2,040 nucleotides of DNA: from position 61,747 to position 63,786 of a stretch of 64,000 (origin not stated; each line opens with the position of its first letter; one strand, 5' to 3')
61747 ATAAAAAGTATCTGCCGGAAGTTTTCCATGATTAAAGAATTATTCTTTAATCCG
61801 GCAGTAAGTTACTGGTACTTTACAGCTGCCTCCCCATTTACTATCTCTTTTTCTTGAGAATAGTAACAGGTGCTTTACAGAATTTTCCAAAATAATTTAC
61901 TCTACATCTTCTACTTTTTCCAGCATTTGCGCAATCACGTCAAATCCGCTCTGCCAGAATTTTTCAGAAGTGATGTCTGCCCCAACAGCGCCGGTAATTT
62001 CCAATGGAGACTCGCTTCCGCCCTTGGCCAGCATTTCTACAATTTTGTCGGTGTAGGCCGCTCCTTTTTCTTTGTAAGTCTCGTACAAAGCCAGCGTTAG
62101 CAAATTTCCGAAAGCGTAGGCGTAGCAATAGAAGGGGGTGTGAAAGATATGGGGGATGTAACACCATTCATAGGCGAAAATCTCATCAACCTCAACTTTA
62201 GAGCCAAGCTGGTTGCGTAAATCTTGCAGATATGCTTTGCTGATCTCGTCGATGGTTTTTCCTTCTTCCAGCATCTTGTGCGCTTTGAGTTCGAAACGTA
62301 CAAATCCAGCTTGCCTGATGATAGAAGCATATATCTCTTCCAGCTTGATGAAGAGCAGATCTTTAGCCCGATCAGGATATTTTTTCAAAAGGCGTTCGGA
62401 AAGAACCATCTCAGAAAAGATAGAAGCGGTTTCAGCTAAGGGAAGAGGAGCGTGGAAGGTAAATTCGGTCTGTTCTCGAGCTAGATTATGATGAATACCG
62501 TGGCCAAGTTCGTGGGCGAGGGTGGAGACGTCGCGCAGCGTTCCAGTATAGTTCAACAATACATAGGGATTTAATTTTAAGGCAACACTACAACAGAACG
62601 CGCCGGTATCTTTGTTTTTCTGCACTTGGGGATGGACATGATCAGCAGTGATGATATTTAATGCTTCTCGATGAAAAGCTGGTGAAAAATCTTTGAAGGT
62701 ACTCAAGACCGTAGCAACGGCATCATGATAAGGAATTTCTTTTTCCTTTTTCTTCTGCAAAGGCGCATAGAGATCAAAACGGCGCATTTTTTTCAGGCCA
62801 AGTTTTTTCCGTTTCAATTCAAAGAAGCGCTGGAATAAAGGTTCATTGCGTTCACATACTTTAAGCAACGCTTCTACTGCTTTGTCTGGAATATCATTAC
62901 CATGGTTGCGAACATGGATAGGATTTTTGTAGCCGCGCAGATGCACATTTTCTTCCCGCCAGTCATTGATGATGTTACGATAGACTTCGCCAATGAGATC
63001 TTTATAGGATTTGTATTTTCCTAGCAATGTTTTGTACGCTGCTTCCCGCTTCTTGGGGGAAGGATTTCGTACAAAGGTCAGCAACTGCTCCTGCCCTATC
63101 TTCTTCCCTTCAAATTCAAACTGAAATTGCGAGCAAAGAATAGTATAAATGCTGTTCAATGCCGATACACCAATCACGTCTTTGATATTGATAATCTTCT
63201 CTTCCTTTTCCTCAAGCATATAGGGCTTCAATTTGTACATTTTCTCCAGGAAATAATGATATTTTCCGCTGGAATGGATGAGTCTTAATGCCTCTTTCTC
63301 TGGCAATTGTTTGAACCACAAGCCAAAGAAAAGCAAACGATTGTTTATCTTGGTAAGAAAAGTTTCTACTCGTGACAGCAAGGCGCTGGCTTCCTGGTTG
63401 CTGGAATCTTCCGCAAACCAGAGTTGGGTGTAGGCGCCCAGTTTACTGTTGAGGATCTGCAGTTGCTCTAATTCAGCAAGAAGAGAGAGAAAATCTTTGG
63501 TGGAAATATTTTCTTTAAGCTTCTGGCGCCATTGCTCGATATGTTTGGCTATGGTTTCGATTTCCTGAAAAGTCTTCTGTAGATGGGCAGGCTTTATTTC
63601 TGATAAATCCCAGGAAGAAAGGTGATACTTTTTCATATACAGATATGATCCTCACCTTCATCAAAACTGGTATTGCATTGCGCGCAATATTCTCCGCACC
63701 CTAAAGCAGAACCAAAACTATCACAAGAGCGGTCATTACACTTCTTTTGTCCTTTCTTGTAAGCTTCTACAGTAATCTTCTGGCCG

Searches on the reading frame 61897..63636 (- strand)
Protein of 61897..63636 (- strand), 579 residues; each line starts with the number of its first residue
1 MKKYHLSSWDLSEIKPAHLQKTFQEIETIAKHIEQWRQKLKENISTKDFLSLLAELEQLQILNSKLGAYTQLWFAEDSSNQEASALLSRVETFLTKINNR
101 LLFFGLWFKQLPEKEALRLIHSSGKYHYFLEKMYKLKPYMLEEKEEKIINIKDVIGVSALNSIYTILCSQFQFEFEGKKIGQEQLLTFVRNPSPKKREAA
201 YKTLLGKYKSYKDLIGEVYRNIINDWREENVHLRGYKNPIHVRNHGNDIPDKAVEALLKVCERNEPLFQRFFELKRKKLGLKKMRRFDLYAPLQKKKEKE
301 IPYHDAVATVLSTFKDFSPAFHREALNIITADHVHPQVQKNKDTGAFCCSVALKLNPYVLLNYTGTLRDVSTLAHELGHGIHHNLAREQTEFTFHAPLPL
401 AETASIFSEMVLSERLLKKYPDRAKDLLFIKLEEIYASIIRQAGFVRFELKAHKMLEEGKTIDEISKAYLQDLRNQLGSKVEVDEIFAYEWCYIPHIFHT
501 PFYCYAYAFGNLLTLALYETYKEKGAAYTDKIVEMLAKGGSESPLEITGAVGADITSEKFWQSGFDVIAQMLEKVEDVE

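Call 22: search_protein_families(library=pfam, proteins=[window:61897-63636:-], max_evalue=0.00001)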
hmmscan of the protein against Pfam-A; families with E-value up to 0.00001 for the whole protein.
window:61897-63636:- (579 aa): 2 families
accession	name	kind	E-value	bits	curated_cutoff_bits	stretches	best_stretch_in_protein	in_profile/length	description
PF01432.26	Peptidase_M3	-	7.5e-43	148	27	1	190-565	4-455/457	Peptidase family M3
PF08439.15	Peptidase_M3_N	-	5.2e-07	30.2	25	1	109-173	3-70/70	Oligopeptidase F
